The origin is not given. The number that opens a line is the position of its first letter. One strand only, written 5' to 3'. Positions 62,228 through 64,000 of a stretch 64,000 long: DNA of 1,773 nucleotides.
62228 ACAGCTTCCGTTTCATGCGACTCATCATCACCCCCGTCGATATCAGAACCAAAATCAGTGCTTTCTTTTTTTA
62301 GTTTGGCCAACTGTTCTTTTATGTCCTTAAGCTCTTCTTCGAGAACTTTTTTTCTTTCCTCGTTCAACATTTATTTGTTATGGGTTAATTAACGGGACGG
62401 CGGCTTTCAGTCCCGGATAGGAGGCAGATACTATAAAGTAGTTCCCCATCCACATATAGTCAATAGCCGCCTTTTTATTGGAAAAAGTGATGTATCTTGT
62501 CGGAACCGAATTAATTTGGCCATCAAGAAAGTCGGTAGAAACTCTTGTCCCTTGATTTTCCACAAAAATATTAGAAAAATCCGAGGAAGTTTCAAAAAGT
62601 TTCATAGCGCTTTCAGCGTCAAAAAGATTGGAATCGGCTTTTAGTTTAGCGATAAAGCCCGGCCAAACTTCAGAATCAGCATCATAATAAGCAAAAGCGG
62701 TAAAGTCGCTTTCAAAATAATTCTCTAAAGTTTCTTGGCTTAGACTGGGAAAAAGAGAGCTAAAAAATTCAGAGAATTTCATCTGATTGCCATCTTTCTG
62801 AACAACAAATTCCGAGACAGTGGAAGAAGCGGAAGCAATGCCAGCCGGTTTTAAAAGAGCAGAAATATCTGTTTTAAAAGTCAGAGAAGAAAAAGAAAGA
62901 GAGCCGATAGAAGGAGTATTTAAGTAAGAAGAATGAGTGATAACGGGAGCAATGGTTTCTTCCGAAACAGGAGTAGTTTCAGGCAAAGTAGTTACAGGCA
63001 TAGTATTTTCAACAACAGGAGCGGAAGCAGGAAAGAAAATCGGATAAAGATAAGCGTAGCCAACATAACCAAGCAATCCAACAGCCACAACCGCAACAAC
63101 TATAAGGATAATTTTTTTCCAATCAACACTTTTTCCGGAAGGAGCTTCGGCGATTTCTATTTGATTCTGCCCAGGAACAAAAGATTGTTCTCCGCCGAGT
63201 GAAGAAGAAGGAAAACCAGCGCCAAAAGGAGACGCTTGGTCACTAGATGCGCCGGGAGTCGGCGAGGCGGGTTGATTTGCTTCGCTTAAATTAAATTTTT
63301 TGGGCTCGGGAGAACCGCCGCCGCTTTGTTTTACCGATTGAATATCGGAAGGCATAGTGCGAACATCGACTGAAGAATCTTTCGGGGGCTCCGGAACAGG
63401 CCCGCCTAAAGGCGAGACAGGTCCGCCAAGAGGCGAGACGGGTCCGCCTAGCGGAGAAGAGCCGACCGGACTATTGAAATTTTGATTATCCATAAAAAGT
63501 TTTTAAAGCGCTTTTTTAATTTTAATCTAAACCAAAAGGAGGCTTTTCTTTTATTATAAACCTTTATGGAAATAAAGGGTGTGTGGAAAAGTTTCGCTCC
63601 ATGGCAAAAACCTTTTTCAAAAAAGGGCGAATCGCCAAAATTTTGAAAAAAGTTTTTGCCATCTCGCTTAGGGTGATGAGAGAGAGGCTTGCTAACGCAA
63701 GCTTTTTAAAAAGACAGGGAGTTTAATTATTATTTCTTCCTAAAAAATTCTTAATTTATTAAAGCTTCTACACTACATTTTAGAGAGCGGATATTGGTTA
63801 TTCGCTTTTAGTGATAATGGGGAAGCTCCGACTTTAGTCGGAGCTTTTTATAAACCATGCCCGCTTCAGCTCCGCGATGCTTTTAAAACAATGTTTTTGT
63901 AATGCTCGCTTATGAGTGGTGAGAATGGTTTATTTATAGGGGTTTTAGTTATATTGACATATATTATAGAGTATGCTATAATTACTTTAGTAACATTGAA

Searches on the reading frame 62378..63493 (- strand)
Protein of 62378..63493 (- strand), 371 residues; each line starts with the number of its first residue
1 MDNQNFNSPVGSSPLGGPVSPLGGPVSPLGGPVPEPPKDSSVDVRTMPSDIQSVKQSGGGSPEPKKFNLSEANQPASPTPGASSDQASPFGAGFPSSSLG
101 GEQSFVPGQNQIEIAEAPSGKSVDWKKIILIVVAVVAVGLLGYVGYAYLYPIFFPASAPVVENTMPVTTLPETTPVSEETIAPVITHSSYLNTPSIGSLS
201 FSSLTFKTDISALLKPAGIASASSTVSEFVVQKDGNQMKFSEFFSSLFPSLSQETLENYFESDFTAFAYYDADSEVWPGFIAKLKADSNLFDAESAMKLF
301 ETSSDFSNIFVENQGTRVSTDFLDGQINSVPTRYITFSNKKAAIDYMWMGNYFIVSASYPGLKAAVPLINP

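Call 21: search_protein_families(library=pfam, proteins=[window:62378-63493:-])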
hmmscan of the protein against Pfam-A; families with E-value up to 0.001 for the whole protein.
window:62378-63493:- (371 aa): 0 families

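Call 38: find_homologous_proteins(query=window:62378-63493:-, max_evalue=1e-10)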
Query window:62378-63493:- (371 aa): 7 proteins with E <= 1e-10 among 7102 candidates.
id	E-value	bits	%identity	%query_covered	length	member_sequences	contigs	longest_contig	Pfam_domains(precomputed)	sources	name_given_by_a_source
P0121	5.3e-179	613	78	100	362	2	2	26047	-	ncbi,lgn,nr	ncbi:MAG: hypothetical protein PHZ25_00625 [Candidatus Pacebacteria bacterium]|nr:hypothetical prote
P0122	9.1e-139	481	65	100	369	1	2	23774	-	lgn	-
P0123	1.4e-83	299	46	91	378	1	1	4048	-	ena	-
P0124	1.6e-26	112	31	99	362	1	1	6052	-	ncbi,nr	ncbi:MAG: hypothetical protein M1334_01085 [Patescibacteria group bacterium]|nr:hypothetical protein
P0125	2.7e-25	108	33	66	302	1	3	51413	-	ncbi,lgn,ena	-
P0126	1.1e-20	92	30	85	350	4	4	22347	-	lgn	-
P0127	2.5e-13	68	26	90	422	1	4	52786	-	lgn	-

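Call 39: find_encoding_contigs(protein=P0121, flank=6000, max_places=3)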
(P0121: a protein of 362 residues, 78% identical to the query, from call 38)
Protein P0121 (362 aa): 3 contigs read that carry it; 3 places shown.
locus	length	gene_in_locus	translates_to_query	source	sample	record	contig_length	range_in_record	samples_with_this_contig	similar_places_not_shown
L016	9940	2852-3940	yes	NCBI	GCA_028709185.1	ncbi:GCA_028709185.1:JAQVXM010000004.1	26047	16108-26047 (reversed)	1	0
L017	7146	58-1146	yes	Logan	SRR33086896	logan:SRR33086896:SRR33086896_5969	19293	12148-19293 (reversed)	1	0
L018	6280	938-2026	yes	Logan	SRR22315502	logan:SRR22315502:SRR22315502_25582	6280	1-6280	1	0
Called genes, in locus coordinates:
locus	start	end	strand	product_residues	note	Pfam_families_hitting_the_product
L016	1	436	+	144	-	PF01936:NYN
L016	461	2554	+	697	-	PF01138:RNase_PH, PF03725:RNase_PH_C (faint), PF03726:PNPase, PF01138:RNase_PH, PF00013:KH_1, PF00575:S1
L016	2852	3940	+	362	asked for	-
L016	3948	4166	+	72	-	-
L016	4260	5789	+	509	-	PF13541:ChlI, PF00493:MCM, PF00158:Sigma54_activat (faint), PF01078:Mg_chelatase, PF07728:AAA_5, PF13335:Mg_chelatase_C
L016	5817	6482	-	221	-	PF01551:Peptidase_M23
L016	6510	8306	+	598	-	PF00580:UvrD-helicase, PF13245:AAA_19, PF13604:AAA_30 (faint), PF01443:Viral_helicase1 (faint), PF13361:UvrD_C, PF13538:UvrD_C_2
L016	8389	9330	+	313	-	-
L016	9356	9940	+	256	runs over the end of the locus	PF00398:RrnaAD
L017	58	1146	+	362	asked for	-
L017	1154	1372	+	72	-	-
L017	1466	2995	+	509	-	PF13541:ChlI, PF00493:MCM, PF00158:Sigma54_activat (faint), PF01078:Mg_chelatase, PF07728:AAA_5, PF13335:Mg_chelatase_C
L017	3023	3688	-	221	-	PF01551:Peptidase_M23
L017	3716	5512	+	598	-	PF00580:UvrD-helicase, PF13245:AAA_19, PF13604:AAA_30 (faint), PF01443:Viral_helicase1 (faint), PF13361:UvrD_C, PF13538:UvrD_C_2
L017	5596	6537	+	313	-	-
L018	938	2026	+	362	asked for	-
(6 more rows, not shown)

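Call 40: find_encoding_contigs(protein=P0122, flank=6000, max_places=3)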
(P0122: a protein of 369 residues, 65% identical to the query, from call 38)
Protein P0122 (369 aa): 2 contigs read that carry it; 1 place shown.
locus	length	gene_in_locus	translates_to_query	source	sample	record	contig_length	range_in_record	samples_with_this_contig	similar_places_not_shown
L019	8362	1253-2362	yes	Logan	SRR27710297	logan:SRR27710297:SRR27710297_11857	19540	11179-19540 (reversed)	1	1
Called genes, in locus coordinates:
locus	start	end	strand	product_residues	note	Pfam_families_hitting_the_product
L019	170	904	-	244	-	PF00013:KH_1 (weak)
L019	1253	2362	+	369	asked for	-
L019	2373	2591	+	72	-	-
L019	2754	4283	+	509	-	PF13541:ChlI, PF00158:Sigma54_activat (faint), PF00493:MCM (weak), PF01078:Mg_chelatase, PF07728:AAA_5, PF13335:Mg_chelatase_C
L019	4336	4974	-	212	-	PF01551:Peptidase_M23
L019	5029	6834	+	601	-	PF00580:UvrD-helicase, PF13245:AAA_19, PF13604:AAA_30 (faint), PF13361:UvrD_C, PF13538:UvrD_C_2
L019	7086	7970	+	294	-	-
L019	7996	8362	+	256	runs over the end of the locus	PF00398:RrnaAD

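Call 41: find_encoding_contigs(protein=P0123, flank=4000, max_places=2)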
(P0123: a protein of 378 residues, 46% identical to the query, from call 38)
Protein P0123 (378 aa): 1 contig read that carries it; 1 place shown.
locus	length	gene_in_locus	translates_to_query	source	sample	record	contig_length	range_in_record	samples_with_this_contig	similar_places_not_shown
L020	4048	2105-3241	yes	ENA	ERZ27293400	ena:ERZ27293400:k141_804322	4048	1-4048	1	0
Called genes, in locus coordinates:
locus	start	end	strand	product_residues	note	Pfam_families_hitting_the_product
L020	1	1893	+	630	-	?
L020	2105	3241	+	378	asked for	-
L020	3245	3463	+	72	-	-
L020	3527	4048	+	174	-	?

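Call 71: find_encoding_contigs(protein=window:62378-63493:-, flank=3000, max_places=10)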
Protein window:62378-63493:- (371 aa): 2 contigs read that carry it; 2 places shown.
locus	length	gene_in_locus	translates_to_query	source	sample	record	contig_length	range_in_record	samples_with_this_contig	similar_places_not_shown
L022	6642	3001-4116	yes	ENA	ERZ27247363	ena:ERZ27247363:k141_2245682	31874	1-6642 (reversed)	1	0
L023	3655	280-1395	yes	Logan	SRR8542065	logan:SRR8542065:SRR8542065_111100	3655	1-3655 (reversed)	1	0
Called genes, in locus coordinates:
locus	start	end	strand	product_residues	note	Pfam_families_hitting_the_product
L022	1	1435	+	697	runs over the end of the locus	PF01138:RNase_PH, PF03725:RNase_PH_C (faint), PF03726:PNPase, PF01138:RNase_PH, PF00013:KH_1, PF00575:S1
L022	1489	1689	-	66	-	-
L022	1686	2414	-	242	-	PF00013:KH_1 (weak)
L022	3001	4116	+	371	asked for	-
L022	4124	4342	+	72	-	-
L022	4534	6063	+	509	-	PF13541:ChlI, PF00493:MCM, PF00158:Sigma54_activat (faint), PF01078:Mg_chelatase, PF07728:AAA_5, PF13335:Mg_chelatase_C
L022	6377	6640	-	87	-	?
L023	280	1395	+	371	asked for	-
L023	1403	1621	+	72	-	-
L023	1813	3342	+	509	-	PF13541:ChlI, PF00493:MCM, PF00158:Sigma54_activat (faint), PF01078:Mg_chelatase, PF07728:AAA_5, PF13335:Mg_chelatase_C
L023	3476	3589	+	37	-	-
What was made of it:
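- The spacer is 586 nt here, against 348 nt in L019 with the same divergent KH-domain gene (calls 40, 71).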

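Call 74: find_encoding_contigs(protein=window:62378-63493:-, flank=10000, max_places=2)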
Protein window:62378-63493:- (371 aa): 2 contigs read that carry it; 2 places shown.
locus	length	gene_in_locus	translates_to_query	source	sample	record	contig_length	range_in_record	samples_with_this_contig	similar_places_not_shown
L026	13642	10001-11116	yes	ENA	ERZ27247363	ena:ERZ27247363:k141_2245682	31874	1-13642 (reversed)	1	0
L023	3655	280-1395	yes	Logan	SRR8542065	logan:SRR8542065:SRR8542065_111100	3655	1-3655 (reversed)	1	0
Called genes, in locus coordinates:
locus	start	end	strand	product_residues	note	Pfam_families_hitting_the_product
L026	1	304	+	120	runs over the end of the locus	PF04956:TrbC (weak), PF18895:T4SS_pilin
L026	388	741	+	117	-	PF18895:T4SS_pilin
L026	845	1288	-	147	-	-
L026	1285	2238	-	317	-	PF01145:Band_7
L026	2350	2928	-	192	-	-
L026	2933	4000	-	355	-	-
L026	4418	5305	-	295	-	PF02899:Phage_int_SAM_1, PF13495:Phage_int_SAM_4 (faint), PF00589:Phage_integrase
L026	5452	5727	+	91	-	PF00312:Ribosomal_S15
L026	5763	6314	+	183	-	PF01936:NYN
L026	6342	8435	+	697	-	PF01138:RNase_PH, PF03725:RNase_PH_C (faint), PF03726:PNPase, PF01138:RNase_PH, PF00013:KH_1, PF00575:S1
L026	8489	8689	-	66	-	-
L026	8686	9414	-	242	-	PF00013:KH_1 (weak)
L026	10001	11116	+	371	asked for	-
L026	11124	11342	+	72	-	-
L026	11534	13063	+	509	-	PF13541:ChlI, PF00493:MCM, PF00158:Sigma54_activat (faint), PF01078:Mg_chelatase, PF07728:AAA_5, PF13335:Mg_chelatase_C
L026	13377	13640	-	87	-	?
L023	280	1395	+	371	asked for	-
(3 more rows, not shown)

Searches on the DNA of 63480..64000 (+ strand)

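Call 48: search_dna_similar(query=window:63575-63850:+, collection=plasmids, mode=distant, max_evalue=0.01)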
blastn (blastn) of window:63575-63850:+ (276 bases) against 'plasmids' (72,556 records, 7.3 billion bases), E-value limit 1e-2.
No match.

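Call 85: search_rna_families(source=window, start=63480, end=64000, threshold=evalue, max_evalue=5)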
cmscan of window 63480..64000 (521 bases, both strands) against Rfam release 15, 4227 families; matches with E-value up to 5: 20.
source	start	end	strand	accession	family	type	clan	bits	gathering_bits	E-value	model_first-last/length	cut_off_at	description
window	63602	63661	-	RF03743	MIR7696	Gene; miRNA;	-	22.2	83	0.11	1-88/88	no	MIR7696 microRNA precursor family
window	63802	63878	-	RF02621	BSnc120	Gene; sRNA;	-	21.5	114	0.024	1-88/88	no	Brucella sRNA 120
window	63602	63661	+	RF03743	MIR7696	Gene; miRNA;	-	20.8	83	0.24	1-88/88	no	MIR7696 microRNA precursor family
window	63599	63664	+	RF03940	MIR9563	Gene; miRNA;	-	20.6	90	0.25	1-127/127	no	MIR9563 microRNA precursor family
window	63597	63707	+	RF02693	psm_mec_RNA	Gene; sRNA;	-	20.5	85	2.4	1-143/143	no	psm_mec locus RNA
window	63794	63858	+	RF00121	MicC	Gene; sRNA;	-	19.8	90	1.9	1-123/123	no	MicC RNA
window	63588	63670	-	RF04106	mir-1303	Gene; miRNA;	-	19.7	107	0.44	1-85/85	no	mir-1303 microRNA precursor family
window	63601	63662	-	RF02409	snoR125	Gene; snRNA; snoRNA; CD-box;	-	19.4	100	0.038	62-147/200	no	Small nucleolar RNA snoR125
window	63590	63679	-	RF02572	babR_5UTR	Cis-reg;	-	19.4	93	1.2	1-134/134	no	Brucella babR 5'UTR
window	63816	63849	+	RF02621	BSnc120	Gene; sRNA;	-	19.2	114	0.13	37-70/88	no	Brucella sRNA 120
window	63823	63846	-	RF02351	psRNA14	Gene; sRNA;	-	19.1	60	1.4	12-35/84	no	Proteobacteria sRNA psRNA14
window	63480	63497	-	RF01810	pntA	Gene; sRNA;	-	19.1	54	2.4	1-18/62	3'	pntA sRNA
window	63613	63734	-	RF02859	Arrc11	Gene; sRNA;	-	18.6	52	1.3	1-175/175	no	Actinobacillus sRNA 11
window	63800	63898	+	RF01770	rimP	Cis-reg; leader;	-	18.6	47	1.8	1-102/102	no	Gammaprotebacteria rimP leader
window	63601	63662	-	RF04211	MIR5185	Gene; miRNA;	-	17.8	101.7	0.94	31-85/111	no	MIR5185 microRNA precursor family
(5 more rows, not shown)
